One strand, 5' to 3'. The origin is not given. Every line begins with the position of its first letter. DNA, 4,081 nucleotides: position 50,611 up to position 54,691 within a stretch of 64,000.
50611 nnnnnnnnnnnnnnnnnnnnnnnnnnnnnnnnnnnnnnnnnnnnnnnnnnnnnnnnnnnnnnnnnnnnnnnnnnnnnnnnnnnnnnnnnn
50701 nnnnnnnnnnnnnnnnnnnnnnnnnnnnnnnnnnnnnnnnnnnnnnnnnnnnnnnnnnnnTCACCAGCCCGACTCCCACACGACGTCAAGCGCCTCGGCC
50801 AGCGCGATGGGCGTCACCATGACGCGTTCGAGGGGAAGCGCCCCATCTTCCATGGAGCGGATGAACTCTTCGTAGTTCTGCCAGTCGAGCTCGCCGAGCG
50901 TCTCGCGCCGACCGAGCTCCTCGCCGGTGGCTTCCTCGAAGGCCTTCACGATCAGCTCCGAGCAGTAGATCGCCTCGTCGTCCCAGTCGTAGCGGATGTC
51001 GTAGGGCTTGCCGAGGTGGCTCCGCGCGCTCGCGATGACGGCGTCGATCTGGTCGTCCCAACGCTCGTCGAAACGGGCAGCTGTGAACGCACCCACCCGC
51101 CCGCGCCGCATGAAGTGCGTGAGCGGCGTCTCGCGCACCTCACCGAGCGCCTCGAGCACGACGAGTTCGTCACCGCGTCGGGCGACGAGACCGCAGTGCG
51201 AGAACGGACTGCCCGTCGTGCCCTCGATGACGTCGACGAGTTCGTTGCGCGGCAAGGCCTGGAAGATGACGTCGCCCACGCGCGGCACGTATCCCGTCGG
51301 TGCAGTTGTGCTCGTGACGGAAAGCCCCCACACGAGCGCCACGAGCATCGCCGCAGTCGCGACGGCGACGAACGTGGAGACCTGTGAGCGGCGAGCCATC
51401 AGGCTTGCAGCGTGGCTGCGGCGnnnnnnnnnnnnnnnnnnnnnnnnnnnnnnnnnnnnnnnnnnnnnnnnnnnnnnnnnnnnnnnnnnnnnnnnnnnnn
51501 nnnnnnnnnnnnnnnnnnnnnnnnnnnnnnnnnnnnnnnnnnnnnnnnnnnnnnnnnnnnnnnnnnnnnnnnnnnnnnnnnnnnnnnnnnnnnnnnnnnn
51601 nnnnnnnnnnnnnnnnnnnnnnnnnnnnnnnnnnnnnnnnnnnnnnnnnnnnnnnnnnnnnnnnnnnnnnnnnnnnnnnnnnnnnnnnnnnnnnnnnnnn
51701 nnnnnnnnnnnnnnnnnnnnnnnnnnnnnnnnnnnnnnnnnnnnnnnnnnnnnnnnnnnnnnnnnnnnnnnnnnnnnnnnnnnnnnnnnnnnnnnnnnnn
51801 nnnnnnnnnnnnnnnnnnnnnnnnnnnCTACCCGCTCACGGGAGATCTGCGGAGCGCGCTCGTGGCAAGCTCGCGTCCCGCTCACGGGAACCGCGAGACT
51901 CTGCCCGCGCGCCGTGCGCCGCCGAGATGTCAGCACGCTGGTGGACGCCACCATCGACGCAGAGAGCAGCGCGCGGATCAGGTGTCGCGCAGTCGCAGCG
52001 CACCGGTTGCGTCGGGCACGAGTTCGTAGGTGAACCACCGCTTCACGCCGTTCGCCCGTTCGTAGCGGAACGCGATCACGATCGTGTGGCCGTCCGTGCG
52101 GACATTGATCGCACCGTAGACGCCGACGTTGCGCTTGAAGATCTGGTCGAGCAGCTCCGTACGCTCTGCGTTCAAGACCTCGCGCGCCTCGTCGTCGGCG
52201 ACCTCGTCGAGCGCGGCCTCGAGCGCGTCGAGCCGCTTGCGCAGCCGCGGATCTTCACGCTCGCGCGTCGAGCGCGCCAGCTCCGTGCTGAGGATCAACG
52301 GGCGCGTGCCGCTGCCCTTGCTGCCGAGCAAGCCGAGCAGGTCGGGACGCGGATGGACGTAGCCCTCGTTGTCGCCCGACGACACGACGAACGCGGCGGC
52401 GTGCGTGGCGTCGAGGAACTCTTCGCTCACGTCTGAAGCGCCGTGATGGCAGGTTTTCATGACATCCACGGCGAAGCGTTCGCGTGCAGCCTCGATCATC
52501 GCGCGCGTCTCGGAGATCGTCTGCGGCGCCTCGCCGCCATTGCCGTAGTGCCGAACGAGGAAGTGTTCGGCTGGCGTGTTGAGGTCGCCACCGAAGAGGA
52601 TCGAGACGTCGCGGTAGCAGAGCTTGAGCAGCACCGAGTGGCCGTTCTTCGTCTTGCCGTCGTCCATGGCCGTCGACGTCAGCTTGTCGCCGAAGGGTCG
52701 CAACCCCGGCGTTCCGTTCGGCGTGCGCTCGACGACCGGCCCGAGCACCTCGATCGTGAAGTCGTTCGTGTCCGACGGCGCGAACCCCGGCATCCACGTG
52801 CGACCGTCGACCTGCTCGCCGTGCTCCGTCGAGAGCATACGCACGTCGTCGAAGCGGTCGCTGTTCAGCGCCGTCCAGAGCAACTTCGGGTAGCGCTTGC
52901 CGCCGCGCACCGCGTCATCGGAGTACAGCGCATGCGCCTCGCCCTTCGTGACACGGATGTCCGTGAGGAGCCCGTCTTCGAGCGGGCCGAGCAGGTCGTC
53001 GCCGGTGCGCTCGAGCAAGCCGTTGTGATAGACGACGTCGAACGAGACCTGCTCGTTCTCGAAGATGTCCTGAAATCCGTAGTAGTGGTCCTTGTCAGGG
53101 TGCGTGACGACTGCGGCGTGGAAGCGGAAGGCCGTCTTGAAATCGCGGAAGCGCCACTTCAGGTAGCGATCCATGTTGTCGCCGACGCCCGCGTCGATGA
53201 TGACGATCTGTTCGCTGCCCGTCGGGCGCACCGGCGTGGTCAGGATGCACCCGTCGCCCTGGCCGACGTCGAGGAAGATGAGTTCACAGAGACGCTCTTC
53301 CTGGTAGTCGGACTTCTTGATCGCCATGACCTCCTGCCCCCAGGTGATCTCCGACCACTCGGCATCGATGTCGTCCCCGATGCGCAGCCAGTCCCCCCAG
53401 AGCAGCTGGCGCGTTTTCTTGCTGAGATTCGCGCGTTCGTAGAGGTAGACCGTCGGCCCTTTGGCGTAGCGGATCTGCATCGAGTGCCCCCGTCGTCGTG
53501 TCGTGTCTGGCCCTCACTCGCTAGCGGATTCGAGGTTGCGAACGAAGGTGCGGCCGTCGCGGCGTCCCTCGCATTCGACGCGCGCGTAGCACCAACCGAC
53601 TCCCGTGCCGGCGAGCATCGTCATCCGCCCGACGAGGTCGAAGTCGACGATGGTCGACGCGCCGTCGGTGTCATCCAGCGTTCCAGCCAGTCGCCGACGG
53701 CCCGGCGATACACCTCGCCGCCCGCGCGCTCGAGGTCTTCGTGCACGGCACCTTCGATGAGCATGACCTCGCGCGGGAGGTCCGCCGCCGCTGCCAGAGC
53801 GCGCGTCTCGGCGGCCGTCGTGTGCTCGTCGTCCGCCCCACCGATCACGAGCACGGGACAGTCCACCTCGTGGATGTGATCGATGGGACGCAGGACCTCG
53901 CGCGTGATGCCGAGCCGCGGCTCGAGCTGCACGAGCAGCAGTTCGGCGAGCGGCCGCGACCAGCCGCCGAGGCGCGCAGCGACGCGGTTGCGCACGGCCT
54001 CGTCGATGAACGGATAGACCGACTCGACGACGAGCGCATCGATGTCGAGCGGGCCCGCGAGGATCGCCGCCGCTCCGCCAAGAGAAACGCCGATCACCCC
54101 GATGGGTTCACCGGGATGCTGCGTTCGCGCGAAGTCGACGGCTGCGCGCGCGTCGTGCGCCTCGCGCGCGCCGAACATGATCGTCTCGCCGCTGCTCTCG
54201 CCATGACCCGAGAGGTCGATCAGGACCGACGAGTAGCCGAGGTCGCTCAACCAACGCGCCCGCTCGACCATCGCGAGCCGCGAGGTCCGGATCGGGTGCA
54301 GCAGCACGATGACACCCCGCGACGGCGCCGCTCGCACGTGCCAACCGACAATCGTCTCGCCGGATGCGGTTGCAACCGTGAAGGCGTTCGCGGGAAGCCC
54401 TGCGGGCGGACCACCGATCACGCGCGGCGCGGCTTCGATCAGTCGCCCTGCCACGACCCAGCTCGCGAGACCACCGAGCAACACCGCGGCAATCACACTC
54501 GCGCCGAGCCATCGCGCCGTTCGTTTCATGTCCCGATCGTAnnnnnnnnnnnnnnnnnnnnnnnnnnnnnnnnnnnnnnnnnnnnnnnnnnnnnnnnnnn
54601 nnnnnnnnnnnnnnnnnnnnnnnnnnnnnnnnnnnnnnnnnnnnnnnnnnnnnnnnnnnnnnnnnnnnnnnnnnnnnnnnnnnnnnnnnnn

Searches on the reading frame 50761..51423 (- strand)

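Call 67: search_protein_families(library=pfam, proteins=[window:50761-51423:-], max_evalue=0.0001)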
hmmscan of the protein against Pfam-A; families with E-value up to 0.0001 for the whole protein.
window:50761-51423:- (220 aa): 1 family
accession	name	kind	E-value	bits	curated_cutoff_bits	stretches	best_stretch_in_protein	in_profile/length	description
PF05708.18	Peptidase_C92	-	1.4e-24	87.5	27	1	48-185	3-140/166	Permuted papain-like amidase enzyme, YaeF/YiiX, C92 family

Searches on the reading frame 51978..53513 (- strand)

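Call 55: search_protein_families(library=pfam, proteins=[window:51978-53513:-], max_evalue=0.001)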
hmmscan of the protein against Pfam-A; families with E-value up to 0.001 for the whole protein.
window:51978-53513:- (511 aa): 1 family
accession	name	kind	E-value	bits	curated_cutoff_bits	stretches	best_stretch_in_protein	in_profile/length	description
PF00753.33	Lactamase_B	-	0.00014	22.4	22.7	0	99-332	13-171/196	Metallo-beta-lactamase superfamily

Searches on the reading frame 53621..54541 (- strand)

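Call 55: search_protein_families(library=pfam, proteins=[window:53621-54541:-], max_evalue=0.001)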
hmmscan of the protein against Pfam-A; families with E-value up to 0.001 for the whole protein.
window:53621-54541:- (306 aa): 4 families
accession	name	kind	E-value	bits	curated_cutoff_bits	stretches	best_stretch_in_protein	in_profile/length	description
PF12146.15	Hydrolase_4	-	1.7e-16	60.7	27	1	73-172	2-106/239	Serine aminopeptidase, S33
PF02129.25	Peptidase_S15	-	1.6e-08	35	23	1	97-170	45-120/262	X-Pro dipeptidyl-peptidase (S15 family)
PF00561.26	Abhydrolase_1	-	3.4e-08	33.9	25.8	1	95-175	20-102/245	alpha/beta hydrolase fold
PF01738.24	DLH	-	0.00018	21.6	21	0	77-268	15-187/217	Dienelactone hydrolase family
